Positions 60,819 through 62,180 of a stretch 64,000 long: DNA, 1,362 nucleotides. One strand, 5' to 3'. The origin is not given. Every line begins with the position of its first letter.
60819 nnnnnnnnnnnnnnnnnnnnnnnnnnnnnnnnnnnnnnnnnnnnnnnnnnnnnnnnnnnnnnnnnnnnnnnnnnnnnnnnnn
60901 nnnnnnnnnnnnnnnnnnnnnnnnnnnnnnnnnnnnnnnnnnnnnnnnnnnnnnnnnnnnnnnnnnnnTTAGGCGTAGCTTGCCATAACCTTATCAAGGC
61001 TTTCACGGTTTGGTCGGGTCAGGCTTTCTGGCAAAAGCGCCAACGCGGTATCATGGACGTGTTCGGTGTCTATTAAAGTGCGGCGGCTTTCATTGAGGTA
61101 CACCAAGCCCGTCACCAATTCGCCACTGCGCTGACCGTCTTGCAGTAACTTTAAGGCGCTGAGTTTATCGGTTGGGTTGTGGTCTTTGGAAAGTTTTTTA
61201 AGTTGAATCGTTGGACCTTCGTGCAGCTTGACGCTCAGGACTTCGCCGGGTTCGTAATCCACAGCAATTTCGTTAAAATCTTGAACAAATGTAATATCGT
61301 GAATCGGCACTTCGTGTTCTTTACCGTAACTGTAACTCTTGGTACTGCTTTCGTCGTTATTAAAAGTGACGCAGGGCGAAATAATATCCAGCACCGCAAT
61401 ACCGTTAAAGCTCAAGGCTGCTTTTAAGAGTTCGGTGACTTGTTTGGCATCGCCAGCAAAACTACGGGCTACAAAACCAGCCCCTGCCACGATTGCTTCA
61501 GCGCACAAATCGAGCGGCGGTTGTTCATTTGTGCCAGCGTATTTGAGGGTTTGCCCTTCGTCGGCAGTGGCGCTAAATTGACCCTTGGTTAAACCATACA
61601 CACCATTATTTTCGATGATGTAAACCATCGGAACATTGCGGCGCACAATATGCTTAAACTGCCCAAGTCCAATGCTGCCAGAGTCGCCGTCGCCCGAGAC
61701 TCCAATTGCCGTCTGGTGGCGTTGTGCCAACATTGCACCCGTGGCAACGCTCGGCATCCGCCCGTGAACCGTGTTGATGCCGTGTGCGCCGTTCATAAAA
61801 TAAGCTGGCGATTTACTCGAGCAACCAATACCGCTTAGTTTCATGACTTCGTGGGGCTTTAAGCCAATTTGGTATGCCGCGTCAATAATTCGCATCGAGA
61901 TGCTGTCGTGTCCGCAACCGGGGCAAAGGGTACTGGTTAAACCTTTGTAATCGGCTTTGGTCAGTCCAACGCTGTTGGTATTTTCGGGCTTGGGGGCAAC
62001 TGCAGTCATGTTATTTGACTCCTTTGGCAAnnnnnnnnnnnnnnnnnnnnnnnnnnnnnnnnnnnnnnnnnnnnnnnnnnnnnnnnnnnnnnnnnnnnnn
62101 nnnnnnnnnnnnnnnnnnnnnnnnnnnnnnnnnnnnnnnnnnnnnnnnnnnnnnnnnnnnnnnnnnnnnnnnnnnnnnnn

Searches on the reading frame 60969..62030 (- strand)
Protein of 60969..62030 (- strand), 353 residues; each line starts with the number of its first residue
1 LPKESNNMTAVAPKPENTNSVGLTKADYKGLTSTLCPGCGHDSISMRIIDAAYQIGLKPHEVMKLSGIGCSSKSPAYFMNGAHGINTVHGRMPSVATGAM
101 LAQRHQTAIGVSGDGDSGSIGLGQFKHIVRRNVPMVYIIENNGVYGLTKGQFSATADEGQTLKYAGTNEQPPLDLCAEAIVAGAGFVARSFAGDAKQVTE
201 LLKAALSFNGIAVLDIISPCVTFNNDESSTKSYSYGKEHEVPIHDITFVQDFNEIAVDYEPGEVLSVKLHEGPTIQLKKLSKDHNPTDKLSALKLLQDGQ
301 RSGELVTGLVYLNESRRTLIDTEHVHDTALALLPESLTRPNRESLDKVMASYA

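Call 45: search_protein_families(library=pfam, proteins=[window:60969-62030:-], max_evalue=0.00001)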
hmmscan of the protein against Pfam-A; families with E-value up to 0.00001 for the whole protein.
window:60969-62030:- (353 aa): 1 family
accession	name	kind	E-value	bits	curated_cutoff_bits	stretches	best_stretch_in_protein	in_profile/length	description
PF02775.26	TPP_enzyme_C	-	1.2e-23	84.1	21.9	1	68-216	2-151/151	Thiamine pyrophosphate enzyme, C-terminal TPP binding domain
